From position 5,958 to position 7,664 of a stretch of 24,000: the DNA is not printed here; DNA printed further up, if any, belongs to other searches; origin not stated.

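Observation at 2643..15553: Duplicated surface-protein module of membrane-AraC regulator, FN3/beta-barrel protein and propeller lipoprotein, a candidate uncharacterised envelope system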

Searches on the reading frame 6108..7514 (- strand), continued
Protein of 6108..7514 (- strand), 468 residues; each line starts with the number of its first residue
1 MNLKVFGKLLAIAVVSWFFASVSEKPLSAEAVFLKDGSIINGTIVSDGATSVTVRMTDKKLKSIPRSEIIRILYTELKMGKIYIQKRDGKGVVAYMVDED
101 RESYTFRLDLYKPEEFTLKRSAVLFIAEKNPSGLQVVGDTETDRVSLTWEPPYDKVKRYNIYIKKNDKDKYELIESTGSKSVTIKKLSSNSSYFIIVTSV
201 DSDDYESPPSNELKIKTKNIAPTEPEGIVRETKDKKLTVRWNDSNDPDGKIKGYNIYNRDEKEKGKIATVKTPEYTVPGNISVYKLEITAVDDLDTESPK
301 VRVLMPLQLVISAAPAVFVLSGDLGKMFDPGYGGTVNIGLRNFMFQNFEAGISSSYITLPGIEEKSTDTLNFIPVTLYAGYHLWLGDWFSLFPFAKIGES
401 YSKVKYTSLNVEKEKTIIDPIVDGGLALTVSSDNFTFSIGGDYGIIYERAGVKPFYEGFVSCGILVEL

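Call 29: search_protein_families(library=pfam, proteins=[L029:9014-9913:+, L013:1329-2231:+, L007:7631-8533:+, L015:4791-5684:+, L005:7562-8458:+, L022:8762-9661:+], max_evalue=0.01)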
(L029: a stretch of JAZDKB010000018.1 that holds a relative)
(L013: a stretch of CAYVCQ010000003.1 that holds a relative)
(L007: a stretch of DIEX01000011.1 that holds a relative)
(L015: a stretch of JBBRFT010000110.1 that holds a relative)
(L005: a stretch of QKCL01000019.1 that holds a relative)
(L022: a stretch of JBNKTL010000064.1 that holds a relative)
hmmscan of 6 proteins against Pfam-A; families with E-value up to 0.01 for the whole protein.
L029:9014-9913:+ (299 aa): 1 family
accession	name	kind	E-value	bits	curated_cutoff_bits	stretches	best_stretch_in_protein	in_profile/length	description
PF04773.18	FecR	-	3.9e-12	46.9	24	1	65-160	2-97/97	FecR protein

L013:1329-2231:+ (300 aa): 1 family
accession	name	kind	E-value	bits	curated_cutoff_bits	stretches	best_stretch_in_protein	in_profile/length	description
PF04773.18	FecR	-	2.1e-13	50.9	24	1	68-162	2-96/97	FecR protein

L007:7631-8533:+ (300 aa): 1 family
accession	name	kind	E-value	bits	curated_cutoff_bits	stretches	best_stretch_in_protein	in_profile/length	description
PF04773.18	FecR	-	1.2e-12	48.5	24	1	66-158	4-96/97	FecR protein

L015:4791-5684:+ (297 aa): 1 family
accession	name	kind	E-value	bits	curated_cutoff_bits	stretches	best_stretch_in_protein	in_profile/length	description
PF04773.18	FecR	-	2.5e-16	60.3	24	1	64-159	1-96/97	FecR protein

L005:7562-8458:+ (298 aa): 1 family
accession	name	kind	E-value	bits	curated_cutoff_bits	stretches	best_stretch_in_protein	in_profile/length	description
PF04773.18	FecR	-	1.9e-12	47.9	24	1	65-158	3-96/97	FecR protein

L022:8762-9661:+ (299 aa): 1 family
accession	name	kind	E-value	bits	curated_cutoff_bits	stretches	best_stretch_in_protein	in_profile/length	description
PF04773.18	FecR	-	1.5e-14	54.7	24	1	66-160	3-97/97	FecR protein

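Call 32: find_encoding_contigs(protein=P0021, flank=10000, max_places=2)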
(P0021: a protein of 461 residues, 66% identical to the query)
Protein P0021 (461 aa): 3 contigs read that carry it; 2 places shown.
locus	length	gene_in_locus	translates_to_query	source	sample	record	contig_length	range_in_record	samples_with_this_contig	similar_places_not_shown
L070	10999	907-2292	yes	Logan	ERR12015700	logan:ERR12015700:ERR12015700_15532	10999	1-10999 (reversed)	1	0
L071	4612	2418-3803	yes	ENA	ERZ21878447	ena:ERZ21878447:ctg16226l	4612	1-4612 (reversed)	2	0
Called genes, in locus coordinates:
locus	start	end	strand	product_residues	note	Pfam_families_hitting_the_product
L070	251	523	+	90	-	-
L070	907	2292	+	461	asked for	PF00041:fn3 (weak)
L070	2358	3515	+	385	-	-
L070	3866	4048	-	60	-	-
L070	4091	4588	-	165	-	PF12158:DUF3592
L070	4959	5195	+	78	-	-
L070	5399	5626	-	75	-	PF27903:Lepto_8Cys (weak)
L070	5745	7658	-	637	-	PF00501:AMP-binding, PF23562:AMP-binding_C_3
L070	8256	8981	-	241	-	-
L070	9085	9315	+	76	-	-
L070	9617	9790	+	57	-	-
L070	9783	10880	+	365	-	PF25021:TEN_NHL (faint), PF01436:NHL (faint)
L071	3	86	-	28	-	?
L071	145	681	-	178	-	-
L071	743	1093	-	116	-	PF00436:SSB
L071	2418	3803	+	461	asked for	PF00041:fn3 (weak)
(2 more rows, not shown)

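Call 33: find_encoding_contigs(protein=P0051, flank=10000, max_places=2)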
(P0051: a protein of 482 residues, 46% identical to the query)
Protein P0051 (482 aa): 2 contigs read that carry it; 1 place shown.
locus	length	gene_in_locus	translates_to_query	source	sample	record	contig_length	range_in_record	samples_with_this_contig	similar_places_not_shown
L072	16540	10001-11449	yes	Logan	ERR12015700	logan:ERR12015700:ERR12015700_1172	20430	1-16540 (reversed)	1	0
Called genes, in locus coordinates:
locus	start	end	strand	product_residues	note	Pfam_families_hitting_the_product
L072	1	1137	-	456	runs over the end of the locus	PF02550:AcetylCoA_hydro, PF13336:AcetylCoA_hyd_C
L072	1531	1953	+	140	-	-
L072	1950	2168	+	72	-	-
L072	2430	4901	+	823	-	PF00989:PAS, PF08448:PAS_4 (faint), PF13188:PAS_8 (faint), PF08447:PAS_3 (weak), PF13426:PAS_9, PF00072:Response_reg, PF00196:GerE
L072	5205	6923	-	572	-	PF02203:TarH, PF12729:4HB_MCP_1, PF00672:HAMP, PF00015:MCPsignal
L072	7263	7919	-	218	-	PF00072:Response_reg, PF00196:GerE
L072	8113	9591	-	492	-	PF00989:PAS, PF08448:PAS_4 (faint), PF13188:PAS_8 (weak), PF13426:PAS_9, PF08447:PAS_3, PF13426:PAS_9 (weak), PF07730:HisKA_3, PF02518:HATPase_c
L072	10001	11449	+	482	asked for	PF00041:fn3, PF13505:OMP_b-brl (faint)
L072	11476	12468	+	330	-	PF03781:FGE-sulfatase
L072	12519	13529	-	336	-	PF00753:Lactamase_B, PF19583:ODP (faint), PF12706:Lactamase_B_2 (weak)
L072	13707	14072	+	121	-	PF09350:DJC28_CD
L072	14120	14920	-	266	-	PF03009:GDPD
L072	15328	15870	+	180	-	-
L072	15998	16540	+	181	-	?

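Call 36: search_protein_families(library=ncbifam, proteins=[window:6108-7514:-], max_evalue=0.01)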
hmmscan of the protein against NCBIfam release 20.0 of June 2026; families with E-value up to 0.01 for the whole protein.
window:6108-7514:- (468 aa): 7 families
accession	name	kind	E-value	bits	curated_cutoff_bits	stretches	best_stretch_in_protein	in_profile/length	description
NF047433.1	Lepto_7_Nterm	domain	6.6e-12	45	43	1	18-76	7-62/63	LA_0442/LA_0875 N-terminal domain-containing protein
NF047432.1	LA_3334_fam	equivalog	3.8e-05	23.4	200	0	27-108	2-86/280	LA_3334 family protein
NF047624.1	LIC_13076_fam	equivalog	0.00023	21.1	110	1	30-74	167-214/214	LIC_13076 family protein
NF041881.1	PTPDL_fam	equivalog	0.00039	19.6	200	1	25-73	8-60/339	PTPDL family protein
NF041611.1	exoglucan_CbhB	equivalog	0.00049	18.2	1950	1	129-262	707-842/997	exoglucanase CbhB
NF047503.1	LB_137_fam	subfamily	0.0018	17.6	200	1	21-73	5-56/288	LB_137 family protein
TIGR02603.1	CxxCH_TIGR02603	domain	0.0025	17.8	68.15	0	29-71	60-102/134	putative heme-binding domain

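Call 53: search_protein_families(library=pfam, alignment_id=A4, max_evalue=0.0001)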
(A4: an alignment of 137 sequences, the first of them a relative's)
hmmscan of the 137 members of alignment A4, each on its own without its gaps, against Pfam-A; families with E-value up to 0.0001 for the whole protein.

A. member 1, L001:6685-7161:- (158 aa): 0 families

B. families by the number of members that match (of 137 scanned): 158 families (the first 25 are shown)
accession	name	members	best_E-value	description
PF04773.18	FecR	24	1e-17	FecR protein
PF12833.13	HTH_18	8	1.3e-20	Helix-turn-helix domain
PF00165.29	HTH_AraC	8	5.2e-14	Bacterial regulatory helix-turn-helix proteins, AraC family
PF00196.25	GerE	6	3.7e-17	Bacterial regulatory proteins, luxR family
PF00072.30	Response_reg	4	9.4e-28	Response regulator receiver domain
PF02518.31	HATPase_c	4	2.3e-24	Histidine kinase-, DNA gyrase B-, and HSP90-like ATPase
PF00989.32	PAS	4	5.5e-23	PAS fold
PF13426.13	PAS_9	4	8.7e-23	PAS domain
PF00512.31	HisKA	4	3e-15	His Kinase A (phospho-acceptor) domain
PF08448.16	PAS_4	3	6.2e-21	PAS fold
PF08447.18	PAS_3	3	2.2e-19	PAS fold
PF13188.13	PAS_8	3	1.8e-13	PAS domain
PF04542.20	Sigma70_r2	3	6.4e-13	Sigma-70 region 2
PF13185.12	GAF_2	3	7.8e-07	GAF domain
PF00158.32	Sigma54_activat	2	7.9e-71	Sigma-54 interaction domain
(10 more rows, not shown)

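Call 63: find_homologous_proteins(query=L008:11420-12064:+, max_evalue=0.001)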
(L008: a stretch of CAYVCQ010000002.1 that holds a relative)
Query L008:11420-12064:+ (214 aa): 1071 proteins with E <= 0.001 among 1196 candidates; the best 120 are listed.
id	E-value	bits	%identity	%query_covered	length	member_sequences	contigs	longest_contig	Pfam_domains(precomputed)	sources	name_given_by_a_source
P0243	1.9e-145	500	100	100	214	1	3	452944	PF07603.18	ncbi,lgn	-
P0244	1.1e-85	305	66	100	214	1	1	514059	PF07603.18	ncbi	-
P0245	1.1e-71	259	60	95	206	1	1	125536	PF07603.18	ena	-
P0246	1.5e-62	229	53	100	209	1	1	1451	PF07603.18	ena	-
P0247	4.6e-60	221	55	100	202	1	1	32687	PF07603.18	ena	-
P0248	1.8e-57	213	61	86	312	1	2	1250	PF07603.18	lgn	-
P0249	9.6e-57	210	55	99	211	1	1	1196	PF07603.18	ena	-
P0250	3.6e-54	202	52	100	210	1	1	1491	PF07603.18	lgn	-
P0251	1.5e-52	197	50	100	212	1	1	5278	PF07603.18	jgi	jgi:hypothetical protein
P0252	1.6e-52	196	49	100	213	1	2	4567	PF07603.18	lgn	-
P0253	4.2e-52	195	57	85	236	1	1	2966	PF07603.18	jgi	jgi:hypothetical protein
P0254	2.1e-51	193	51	100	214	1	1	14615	-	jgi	-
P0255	5.6e-51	191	51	95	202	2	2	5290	PF07603.18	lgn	-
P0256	1.7e-50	190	59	86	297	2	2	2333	PF07603.18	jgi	jgi:hypothetical protein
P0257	1.8e-50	190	51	100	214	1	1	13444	PF07603.18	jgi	-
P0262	2.0e-46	176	50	100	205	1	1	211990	PF07603.18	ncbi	-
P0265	2.2e-46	176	47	100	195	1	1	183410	PF07603.18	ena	-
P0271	3.7e-45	172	46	99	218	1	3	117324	PF07603.18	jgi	-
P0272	1.0e-44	171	51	87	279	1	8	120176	PF12733.14,PF07603.18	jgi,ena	-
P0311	1.9e-35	141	46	96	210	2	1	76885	PF07603.18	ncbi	-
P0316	8.8e-35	138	42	98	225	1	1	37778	PF07603.18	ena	-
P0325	1.8e-33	134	44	87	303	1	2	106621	PF07603.18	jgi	jgi:hypothetical protein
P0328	4.0e-33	133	43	99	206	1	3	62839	PF07603.18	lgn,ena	-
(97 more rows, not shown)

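Call 65: find_encoding_contigs(protein=P0271, flank=4000, max_places=1)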
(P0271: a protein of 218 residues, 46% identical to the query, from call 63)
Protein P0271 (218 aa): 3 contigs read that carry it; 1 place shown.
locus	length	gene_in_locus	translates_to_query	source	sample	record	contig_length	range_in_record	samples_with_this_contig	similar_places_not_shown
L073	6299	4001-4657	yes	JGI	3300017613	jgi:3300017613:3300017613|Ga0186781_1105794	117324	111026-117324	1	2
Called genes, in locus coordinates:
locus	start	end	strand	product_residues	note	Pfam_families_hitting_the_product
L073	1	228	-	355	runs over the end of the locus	-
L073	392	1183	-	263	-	PF01925:TauE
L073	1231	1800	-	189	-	PF03031:NIF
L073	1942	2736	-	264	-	PF19775:DUF6261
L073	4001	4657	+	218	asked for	PF07603:Lcl_C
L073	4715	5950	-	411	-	PF01609:DDE_Tnp_1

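Call 66: find_encoding_contigs(protein=P0328, flank=4000, max_places=1)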
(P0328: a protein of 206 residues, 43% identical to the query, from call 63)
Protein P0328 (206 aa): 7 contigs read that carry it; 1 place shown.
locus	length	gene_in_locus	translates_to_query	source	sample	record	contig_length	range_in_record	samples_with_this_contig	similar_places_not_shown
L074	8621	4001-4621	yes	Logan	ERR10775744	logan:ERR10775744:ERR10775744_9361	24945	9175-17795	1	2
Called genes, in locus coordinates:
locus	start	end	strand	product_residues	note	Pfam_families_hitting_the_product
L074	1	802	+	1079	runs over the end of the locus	PF07695:7TMR-DISM_7TM, PF00512:HisKA, PF02518:HATPase_c, PF00072:Response_reg, PF07228:SpoIIE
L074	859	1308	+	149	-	PF11969:DcpS_C, PF01230:HIT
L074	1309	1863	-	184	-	-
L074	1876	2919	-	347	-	PF13426:PAS_9 (faint), PF13487:HD_5, PF01966:HD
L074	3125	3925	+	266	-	PF02253:PLA1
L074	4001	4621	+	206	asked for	PF07603:Lcl_C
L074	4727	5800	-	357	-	PF00041:fn3 (faint)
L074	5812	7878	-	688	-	PF04773:FecR (weak)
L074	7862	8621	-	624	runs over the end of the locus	PF00672:HAMP, PF00211:Guanylate_cyc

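Call 67: find_encoding_contigs(protein=P0316, flank=4000, max_places=1)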
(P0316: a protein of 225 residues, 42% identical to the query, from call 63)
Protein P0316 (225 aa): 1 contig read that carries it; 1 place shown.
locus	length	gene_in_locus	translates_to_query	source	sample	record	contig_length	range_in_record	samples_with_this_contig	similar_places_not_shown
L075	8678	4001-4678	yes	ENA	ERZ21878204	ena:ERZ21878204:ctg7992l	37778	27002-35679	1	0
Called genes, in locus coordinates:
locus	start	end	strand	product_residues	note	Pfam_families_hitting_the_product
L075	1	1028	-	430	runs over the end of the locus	PF00070:Pyr_redox (faint), PF00890:FAD_binding_2 (weak), PF01266:DAO (faint), PF01946:Thi4 (faint), PF03486:HI0933_like (faint), PF07992:Pyr_redox_2, PF12831:FAD_oxidored (weak), PF13738:Pyr_redox_3 (weak), +1 more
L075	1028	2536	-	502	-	PF07992:Pyr_redox_2 (faint), PF01266:DAO, PF13450:NAD_binding_8 (weak), PF04324:Fer2_BFD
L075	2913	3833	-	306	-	PF08281:Sigma70_r4_2, PF00196:GerE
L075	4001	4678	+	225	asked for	PF07603:Lcl_C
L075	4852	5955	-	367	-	PF04015:DUF362, PF00037:Fer4 (faint), PF12797:Fer4_2 (faint), PF12838:Fer4_7, PF13187:Fer4_9 (weak), PF13237:Fer4_10 (weak), PF14697:Fer4_21, PF12837:Fer4_6 (weak), +1 more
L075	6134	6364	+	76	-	PF00462:Glutaredoxin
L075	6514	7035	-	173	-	PF01613:Flavin_Reduct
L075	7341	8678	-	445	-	PF07690:MFS_1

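Call 68: find_encoding_contigs(protein=P0244, flank=4000, max_places=1)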
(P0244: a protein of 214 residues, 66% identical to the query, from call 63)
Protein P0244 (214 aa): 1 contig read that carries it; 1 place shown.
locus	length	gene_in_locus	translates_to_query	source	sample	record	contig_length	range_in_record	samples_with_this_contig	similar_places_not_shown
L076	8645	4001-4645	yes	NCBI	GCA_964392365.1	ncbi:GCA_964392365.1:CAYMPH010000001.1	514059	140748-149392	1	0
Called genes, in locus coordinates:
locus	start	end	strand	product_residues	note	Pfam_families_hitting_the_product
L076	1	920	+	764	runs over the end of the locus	PF13426:PAS_9 (weak), PF00512:HisKA (weak), PF02518:HATPase_c, PF00072:Response_reg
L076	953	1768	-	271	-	PF00106:adh_short, PF08659:KR, PF13561:adh_short_C2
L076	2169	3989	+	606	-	PF00041:fn3 (weak), PF25059:FN3_DSCAM-DSCAML_C (faint), PF00041:fn3 (weak)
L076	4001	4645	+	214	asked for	PF07603:Lcl_C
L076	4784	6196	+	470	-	PF00041:fn3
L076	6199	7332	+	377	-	PF07603:Lcl_C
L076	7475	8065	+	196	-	PF01797:Y1_Tnp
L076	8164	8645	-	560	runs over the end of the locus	PF13426:PAS_9 (faint), PF08448:PAS_4, PF00989:PAS, PF08447:PAS_3, PF00990:GGDEF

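Call 69: find_encoding_contigs(protein=P0262, flank=4000, max_places=1)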
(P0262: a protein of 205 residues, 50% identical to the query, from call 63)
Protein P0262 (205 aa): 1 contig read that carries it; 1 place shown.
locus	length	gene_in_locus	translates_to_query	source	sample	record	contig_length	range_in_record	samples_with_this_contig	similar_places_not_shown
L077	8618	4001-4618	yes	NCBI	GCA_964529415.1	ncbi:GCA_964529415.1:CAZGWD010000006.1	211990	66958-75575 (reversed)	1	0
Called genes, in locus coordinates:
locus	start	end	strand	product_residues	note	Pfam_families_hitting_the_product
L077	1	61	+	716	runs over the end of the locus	PF02629:CoA_binding, PF13380:CoA_binding_2, PF13607:Succ_CoA_lig, PF13549:ATP-grasp_5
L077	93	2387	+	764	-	PF13426:PAS_9 (weak), PF00512:HisKA (weak), PF02518:HATPase_c, PF00072:Response_reg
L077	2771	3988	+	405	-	PF00041:fn3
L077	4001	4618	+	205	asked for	PF07603:Lcl_C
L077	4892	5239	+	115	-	-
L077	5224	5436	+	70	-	-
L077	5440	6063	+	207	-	PF01797:Y1_Tnp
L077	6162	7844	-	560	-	PF13426:PAS_9 (faint), PF08448:PAS_4, PF00989:PAS (weak), PF08447:PAS_3 (weak), PF00990:GGDEF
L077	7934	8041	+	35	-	-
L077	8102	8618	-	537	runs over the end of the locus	-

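Call 70: find_encoding_contigs(protein=P0325, flank=3000, max_places=1)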
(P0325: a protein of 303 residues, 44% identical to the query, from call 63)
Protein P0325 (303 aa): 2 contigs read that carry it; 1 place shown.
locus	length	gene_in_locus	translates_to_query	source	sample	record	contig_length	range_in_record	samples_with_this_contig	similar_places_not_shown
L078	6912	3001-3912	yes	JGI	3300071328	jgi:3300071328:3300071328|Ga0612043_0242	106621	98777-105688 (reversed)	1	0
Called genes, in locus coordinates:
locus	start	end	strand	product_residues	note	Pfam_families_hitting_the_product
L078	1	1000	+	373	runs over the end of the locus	PF07730:HisKA_3, PF02518:HATPase_c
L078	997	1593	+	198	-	PF00072:Response_reg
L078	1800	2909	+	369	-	PF03781:FGE-sulfatase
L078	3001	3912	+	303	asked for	PF07603:Lcl_C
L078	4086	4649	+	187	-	-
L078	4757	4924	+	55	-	-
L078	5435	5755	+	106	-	PF02604:PhdYeFM_antitox (weak)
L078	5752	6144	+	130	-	PF13470:PIN_3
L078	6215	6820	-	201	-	-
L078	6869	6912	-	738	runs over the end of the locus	PF12833:HTH_18, PF00165:HTH_AraC (weak)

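Call 71: find_encoding_contigs(protein=P0272, flank=3000, max_places=1)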
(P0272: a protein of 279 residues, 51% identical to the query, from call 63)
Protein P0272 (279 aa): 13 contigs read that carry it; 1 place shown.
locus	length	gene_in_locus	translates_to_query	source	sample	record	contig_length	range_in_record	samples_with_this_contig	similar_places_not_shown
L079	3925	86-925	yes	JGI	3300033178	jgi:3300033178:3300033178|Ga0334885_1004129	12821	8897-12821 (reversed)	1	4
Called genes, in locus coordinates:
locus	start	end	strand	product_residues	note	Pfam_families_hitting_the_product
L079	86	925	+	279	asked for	PF12733:Cadherin-like, PF07603:Lcl_C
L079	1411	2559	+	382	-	PF12762:DDE_Tnp_IS1595 (faint)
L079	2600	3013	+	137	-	PF13335:Mg_chelatase_C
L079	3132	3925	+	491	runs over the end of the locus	PF00188:CAP (weak)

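Call 72: find_encoding_contigs(protein=P0265, flank=3000, max_places=1)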
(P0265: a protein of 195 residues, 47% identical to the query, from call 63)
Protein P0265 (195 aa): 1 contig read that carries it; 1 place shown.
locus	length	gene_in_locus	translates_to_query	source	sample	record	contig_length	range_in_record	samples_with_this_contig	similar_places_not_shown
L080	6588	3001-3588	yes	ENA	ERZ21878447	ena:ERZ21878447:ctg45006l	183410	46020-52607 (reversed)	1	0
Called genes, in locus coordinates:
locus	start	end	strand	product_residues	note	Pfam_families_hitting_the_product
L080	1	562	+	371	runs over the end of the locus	PF04773:FecR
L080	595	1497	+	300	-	PF04773:FecR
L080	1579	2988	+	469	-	PF00041:fn3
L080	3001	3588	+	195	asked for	PF07603:Lcl_C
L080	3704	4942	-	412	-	PF06541:ABC_trans_CmpB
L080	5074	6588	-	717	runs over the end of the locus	-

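Call 73: find_encoding_contigs(protein=P0311, flank=3000, max_places=1)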
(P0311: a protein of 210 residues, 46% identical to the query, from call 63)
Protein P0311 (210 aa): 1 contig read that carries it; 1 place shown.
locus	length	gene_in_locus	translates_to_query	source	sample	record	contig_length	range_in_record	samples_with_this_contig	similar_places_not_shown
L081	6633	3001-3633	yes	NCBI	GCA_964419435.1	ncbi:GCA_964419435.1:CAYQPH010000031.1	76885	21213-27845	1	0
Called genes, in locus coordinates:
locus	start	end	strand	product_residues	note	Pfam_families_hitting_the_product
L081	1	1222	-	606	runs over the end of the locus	PF01136:Peptidase_U32, PF12392:DUF3656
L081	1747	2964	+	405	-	PF00041:fn3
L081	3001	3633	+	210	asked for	PF07603:Lcl_C (weak)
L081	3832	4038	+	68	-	PF24113:DUF7387 (weak)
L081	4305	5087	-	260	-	PF00795:CN_hydrolase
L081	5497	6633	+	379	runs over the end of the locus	PF05958:tRNA_U5-meth_tr, PF05175:MTS, PF03602:Cons_hypoth95, PF13847:Methyltransf_31, PF13649:Methyltransf_25 (weak)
